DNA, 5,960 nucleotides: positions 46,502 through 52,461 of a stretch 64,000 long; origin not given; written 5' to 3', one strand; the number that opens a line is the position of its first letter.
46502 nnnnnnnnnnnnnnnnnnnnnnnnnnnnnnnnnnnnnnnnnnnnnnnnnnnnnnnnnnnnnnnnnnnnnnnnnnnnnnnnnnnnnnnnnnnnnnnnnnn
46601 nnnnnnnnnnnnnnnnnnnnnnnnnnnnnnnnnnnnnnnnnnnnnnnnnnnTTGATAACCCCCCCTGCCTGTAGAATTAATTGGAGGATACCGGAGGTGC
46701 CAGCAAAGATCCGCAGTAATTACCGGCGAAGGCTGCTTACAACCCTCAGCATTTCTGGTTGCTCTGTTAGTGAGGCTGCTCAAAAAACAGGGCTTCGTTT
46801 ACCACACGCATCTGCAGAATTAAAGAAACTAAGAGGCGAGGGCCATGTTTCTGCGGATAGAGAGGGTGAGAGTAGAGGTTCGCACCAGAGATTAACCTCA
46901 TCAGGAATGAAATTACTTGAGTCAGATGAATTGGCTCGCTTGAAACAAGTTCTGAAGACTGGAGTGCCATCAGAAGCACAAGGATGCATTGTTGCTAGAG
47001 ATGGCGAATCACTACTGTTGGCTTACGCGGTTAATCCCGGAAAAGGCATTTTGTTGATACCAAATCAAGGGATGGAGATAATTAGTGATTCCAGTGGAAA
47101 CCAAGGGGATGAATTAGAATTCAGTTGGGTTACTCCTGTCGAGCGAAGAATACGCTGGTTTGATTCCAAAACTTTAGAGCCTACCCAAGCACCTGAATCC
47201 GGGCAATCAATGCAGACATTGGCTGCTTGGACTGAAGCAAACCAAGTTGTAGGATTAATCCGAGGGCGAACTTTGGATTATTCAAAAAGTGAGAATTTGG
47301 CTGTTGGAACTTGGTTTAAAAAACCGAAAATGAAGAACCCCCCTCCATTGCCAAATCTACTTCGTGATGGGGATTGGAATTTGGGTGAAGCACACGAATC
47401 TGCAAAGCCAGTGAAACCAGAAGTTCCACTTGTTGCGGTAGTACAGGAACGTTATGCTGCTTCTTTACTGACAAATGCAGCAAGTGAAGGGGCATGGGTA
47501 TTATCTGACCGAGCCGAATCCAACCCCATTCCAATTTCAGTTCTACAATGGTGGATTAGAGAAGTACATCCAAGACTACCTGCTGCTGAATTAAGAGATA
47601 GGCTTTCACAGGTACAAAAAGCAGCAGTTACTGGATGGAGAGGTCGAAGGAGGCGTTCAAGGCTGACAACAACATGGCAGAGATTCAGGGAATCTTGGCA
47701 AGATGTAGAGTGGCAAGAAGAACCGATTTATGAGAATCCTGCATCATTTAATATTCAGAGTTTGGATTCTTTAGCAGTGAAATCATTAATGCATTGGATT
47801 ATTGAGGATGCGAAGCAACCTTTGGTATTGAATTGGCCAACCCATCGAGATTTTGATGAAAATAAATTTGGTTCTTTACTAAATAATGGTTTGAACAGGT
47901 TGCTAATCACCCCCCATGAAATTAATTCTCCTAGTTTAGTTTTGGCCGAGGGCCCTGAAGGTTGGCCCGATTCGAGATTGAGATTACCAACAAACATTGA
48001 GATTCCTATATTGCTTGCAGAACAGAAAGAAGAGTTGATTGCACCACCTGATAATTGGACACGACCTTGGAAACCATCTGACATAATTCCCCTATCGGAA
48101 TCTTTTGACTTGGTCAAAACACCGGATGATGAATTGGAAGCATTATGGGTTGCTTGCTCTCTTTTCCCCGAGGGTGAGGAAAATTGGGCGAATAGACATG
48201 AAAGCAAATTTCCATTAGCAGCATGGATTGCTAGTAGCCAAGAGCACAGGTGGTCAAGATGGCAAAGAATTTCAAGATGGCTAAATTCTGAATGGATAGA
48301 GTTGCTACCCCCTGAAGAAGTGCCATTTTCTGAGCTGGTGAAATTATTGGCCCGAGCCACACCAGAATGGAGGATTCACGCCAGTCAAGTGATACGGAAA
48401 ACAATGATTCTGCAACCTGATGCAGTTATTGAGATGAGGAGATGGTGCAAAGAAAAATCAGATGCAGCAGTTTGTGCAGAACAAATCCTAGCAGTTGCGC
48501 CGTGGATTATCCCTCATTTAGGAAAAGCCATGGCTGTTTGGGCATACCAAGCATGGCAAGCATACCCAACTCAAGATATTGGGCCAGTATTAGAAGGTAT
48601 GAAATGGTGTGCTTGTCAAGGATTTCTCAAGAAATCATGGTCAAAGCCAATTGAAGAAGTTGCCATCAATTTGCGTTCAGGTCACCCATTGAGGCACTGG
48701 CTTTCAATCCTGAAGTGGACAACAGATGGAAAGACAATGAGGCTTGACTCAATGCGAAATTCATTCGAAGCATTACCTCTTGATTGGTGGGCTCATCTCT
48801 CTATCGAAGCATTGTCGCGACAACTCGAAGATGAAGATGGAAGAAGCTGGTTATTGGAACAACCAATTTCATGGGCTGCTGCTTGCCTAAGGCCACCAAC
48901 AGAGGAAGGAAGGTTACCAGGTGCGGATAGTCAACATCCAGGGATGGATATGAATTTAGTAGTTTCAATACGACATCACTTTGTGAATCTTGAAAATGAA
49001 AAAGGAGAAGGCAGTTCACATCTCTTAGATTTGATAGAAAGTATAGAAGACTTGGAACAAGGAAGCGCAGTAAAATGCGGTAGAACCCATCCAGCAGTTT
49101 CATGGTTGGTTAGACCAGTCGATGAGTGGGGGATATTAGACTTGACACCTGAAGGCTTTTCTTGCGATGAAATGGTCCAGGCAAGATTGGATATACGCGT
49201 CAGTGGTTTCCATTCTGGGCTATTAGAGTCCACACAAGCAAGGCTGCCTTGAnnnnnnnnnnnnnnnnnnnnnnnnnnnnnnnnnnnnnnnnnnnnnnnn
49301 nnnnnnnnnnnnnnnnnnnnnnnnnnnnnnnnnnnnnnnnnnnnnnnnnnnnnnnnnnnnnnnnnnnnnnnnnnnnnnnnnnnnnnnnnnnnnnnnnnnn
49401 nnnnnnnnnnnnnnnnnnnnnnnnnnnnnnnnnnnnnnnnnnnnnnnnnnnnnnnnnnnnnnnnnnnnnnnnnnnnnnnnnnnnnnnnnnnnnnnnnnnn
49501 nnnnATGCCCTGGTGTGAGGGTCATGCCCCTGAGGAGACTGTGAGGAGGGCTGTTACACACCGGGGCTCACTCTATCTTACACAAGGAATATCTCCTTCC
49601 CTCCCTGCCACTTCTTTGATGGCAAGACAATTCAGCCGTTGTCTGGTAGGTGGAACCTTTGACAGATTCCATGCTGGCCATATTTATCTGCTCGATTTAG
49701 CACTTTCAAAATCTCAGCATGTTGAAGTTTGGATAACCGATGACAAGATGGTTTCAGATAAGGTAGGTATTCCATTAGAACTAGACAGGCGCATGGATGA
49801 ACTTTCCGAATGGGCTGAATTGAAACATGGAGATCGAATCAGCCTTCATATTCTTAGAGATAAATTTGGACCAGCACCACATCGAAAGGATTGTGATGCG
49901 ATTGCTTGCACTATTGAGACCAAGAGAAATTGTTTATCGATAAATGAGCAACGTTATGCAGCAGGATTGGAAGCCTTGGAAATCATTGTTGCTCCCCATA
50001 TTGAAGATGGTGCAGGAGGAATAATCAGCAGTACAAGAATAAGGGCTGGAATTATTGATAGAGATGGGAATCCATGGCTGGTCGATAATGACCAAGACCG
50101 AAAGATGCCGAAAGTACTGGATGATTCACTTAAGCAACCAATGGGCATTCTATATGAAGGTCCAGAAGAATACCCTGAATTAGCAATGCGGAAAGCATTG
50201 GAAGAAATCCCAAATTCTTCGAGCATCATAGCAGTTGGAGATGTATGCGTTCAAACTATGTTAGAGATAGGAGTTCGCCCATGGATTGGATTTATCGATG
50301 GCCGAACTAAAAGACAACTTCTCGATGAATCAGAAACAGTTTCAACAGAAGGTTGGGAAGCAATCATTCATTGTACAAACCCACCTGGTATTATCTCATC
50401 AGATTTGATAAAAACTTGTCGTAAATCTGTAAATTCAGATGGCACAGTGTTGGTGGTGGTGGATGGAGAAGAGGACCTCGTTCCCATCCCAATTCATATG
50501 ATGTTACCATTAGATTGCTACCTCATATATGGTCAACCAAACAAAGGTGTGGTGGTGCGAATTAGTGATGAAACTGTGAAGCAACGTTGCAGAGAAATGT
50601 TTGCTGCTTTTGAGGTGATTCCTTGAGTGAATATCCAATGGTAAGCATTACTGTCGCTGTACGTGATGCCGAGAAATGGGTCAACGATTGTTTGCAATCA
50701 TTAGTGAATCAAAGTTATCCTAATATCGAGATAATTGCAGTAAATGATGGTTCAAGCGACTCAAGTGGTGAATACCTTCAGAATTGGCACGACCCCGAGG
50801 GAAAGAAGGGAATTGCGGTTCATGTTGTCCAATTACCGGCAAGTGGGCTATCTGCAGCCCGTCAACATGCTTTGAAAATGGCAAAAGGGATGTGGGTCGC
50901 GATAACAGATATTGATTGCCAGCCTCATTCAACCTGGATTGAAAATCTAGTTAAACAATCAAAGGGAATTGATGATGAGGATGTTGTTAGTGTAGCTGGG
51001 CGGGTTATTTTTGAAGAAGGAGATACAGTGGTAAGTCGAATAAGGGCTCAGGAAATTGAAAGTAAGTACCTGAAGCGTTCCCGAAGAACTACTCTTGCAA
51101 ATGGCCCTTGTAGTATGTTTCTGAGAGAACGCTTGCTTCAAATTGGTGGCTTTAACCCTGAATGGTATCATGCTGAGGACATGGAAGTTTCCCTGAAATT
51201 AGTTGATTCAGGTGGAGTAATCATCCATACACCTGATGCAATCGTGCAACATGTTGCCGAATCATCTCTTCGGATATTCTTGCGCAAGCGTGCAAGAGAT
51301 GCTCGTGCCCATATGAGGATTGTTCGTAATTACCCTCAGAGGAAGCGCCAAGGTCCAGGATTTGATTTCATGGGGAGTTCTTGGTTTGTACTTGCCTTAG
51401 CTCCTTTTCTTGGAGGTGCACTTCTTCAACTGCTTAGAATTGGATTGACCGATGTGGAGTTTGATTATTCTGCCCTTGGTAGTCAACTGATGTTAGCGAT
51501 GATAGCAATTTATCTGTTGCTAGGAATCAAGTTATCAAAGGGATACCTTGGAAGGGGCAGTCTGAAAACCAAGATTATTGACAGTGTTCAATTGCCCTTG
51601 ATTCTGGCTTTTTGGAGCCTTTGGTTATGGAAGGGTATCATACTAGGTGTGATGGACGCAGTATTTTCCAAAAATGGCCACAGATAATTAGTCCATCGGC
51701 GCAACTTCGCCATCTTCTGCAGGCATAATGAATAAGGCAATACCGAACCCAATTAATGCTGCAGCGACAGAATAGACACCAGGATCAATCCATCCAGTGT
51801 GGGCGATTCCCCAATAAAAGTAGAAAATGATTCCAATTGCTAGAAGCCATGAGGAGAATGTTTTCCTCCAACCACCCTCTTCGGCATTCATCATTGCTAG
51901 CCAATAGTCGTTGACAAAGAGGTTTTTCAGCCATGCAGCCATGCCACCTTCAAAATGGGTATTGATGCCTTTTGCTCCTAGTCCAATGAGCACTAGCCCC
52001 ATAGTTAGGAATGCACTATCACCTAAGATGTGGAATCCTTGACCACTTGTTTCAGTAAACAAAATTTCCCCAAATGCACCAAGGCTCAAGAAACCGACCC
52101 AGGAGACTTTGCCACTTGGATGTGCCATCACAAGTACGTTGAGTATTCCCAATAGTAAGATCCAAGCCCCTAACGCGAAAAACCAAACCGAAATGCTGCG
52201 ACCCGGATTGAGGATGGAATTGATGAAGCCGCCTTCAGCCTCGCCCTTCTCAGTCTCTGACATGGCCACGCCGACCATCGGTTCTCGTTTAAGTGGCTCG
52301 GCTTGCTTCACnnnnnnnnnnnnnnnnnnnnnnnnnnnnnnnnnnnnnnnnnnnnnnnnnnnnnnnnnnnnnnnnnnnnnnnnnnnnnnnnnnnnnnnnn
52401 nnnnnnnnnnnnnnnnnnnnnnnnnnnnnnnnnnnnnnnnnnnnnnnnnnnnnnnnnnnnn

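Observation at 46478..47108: Exact origin-recognition-box cores about 6 kb away from orc1/cdc6, one inside a coding region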

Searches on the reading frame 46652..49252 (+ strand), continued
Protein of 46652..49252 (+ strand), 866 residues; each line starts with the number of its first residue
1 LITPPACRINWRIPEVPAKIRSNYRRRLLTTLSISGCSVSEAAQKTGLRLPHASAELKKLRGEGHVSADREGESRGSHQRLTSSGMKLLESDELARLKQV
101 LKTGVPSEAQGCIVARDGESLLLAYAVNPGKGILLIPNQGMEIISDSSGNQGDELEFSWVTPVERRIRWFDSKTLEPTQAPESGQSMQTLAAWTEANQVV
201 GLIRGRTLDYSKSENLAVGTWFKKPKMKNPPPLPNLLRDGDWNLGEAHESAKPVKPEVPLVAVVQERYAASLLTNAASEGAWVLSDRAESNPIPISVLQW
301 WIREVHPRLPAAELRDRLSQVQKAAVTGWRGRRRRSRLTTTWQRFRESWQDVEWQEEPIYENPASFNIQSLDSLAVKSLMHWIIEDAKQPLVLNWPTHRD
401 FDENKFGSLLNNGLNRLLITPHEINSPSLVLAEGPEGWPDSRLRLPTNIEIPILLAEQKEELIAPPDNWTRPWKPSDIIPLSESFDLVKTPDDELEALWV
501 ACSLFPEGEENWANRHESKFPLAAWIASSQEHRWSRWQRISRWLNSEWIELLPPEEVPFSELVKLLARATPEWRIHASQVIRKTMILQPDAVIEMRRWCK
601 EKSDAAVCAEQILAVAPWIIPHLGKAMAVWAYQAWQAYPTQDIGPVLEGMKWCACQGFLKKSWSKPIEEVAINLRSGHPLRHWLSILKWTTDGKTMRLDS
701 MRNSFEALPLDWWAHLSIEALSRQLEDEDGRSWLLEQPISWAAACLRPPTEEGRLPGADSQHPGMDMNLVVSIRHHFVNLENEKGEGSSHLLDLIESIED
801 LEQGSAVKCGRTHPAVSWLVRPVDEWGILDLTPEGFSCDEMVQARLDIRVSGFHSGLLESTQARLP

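Call 61: fold_search(model_id=the predicted structure, library=pdb)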
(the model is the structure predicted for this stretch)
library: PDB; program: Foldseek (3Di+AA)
matches with E <= 10: 1282; with E <= 0.001: 0
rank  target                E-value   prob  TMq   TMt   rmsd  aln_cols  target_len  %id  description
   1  4rs8_A                1.5e-02  1.00  0.09  0.76   2.9        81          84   20  Apo structure of novel pNOB8 plasmid centromere binding protein (released 2015-09-16)
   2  7kua                  1.5e-02  1.00  0.09  0.48   3.9        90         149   19  Crystal structure of the MarR family transcriptional regulator from Pseudomonas putida bound to Indole 3 acetic acid (released 2021-12-01)
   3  7kfq                  1.7e-02  1.00  0.09  0.45   4.6        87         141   29  Crystal structure of the MarR family transcriptional regulator from Variovorax paradoxus bound to 1H-Indole-3-Carboxylic (released 2021-11-10)
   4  5k5q_A                1.8e-02  1.00  0.09  0.73   3.3        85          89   21  Structure of AspA-DNA complex: novel centromere bindng protein-centromere complex (released 2016-06-01)
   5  4yif_C                2.1e-02  1.00  0.10  0.54   3.8        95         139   19  Crystal structure of Rv0880 (released 2015-06-10)
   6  2fxa_C                2.2e-02  1.00  0.08  0.40   2.3        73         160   23  Structure of the Protease Production Regulatory Protein hpr from Bacillus subtilis. (released 2006-03-14)
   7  5yhx_A                2.3e-02  1.00  0.09  0.47   5.1        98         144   16  Structure of Lactococcus lactis ZitR, wild type (released 2017-12-06)
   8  5ffx_D                2.4e-02  1.00  0.09  0.53   3.4        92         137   21  S. aureus MepR G34K Mutant (released 2016-12-21)
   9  4rs8_B                2.4e-02  1.00  0.08  0.73   3.3        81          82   21  Apo structure of novel pNOB8 plasmid centromere binding protein (released 2015-09-16)
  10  6cdb_A                2.4e-02  1.00  0.08  0.61   4.0        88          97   23  Crystal Structure of V66L CzrA in the Zn(II)bound state (released 2018-07-11)
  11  2kko_MODEL_1_A        2.6e-02  1.00  0.09  0.58   2.9        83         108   26  Solution NMR structure of the homodimeric winged helix-turn-helix DNA-binding domain (fragment 1-100) Mb0332 f (released 2009-08-11)
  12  4fht_B                2.6e-02  1.00  0.09  0.47   4.4        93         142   20  Crystal Structure of the PcaV transcriptional regulator from Streptomyces coelicolor in complex with its natural ligan (released 2013-04-24)
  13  7kjl                  2.9e-02  1.00  0.09  0.46   4.5        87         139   29  Crystal structure of the MarR family transcriptional regulator from Variovorax paradoxus bound to Salicylic acid (released 2021-12-01)
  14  5trd_A                2.9e-02  0.92  0.09  0.31  18.3       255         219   12  Structure of RbkR (Riboflavin Kinase) from Thermoplasma acidophilum determined in complex with CTP and its cognate DNA (released 2016-11-23)
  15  4fht_A                3.2e-02  1.00  0.10  0.50   4.2        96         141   20  Crystal Structure of the PcaV transcriptional regulator from Streptomyces coelicolor in complex with its natural ligan (released 2013-04-24)
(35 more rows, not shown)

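Call 81: search_protein_families(library=ncbifam, proteins=[window:46697-49252:+], max_evalue=0.01)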
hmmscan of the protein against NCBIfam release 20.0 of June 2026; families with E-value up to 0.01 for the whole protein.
window:46697-49252:+ (851 aa): 1 family
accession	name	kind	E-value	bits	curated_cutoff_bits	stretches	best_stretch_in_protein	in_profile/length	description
NF033788.1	HTH_metalloreg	subfamily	7.3e-06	25.7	55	1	7-59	10-63/77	metalloregulator ArsR/SmtB family transcription factor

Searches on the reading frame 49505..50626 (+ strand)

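Call 9: search_protein_families(library=pfam, proteins=[window:49505-50626:+], max_evalue=0.01)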
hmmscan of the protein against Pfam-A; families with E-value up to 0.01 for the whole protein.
window:49505-50626:+ (373 aa): 2 families
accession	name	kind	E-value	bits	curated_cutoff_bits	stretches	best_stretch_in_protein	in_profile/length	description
PF04019.17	DUF359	-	1.4e-31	109.1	25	1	250-370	3-126/126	Protein of unknown function (DUF359)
PF01467.32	CTP_transf_like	-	3.8e-07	30.8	21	1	47-181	1-132/133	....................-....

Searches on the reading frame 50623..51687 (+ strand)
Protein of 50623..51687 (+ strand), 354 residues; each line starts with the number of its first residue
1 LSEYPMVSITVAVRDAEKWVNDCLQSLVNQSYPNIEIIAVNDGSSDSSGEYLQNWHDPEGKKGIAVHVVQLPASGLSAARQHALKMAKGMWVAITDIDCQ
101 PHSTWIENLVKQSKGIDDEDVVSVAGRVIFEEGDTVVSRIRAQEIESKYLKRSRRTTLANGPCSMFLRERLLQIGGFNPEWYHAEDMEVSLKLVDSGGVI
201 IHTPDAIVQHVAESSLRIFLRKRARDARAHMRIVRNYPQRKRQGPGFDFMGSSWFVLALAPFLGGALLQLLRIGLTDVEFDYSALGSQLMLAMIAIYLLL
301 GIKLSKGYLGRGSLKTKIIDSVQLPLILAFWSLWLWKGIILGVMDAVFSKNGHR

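Call 9: search_protein_families(library=pfam, proteins=[window:50623-51687:+], max_evalue=0.01)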
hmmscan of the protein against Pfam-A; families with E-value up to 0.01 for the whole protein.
window:50623-51687:+ (354 aa): 5 families
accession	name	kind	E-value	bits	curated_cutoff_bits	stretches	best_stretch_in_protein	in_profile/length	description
PF00535.33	Glycos_transf_2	-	8.1e-26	91.4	23.3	1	8-168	1-159/168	Glycosyl transferase family 2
PF13641.12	Glyco_tranf_2_3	-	2.9e-15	57.4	27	1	5-228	1-229/230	Glycosyltransferase like family 2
PF10111.15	Glyco_tranf_2_2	-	1.3e-07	31.9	27.3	1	9-229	4-241/276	Glycosyltransferase like family 2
PF13632.12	Glyco_trans_2_3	-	9.4e-06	26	27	1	153-299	66-193/198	Glycosyl transferase family group 2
PF13506.12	Glyco_transf_21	-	9.7e-05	22.3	21.7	1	82-225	24-171/174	Glycosyl transferase family 21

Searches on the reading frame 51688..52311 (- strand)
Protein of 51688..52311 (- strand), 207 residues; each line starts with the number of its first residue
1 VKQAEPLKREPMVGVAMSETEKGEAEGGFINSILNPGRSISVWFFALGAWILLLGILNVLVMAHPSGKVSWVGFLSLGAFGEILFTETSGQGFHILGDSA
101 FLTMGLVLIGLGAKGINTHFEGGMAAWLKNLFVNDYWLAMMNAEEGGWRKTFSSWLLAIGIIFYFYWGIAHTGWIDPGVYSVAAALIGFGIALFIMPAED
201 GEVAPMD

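Call 9: search_protein_families(library=pfam, proteins=[window:51688-52311:-], max_evalue=0.01)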
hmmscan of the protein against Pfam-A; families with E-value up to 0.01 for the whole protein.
window:51688-52311:- (207 aa): 1 family
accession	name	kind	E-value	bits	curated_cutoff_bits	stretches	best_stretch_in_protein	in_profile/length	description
PF20064.4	DUF6463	-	0.0023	18.3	26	1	24-81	32-90/119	Family of unknown function (DUF6463)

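Call 81: search_protein_families(library=ncbifam, proteins=[window:51688-52311:-], max_evalue=0.01)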
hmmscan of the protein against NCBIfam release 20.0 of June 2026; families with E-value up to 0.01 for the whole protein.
window:51688-52311:- (207 aa): 0 families
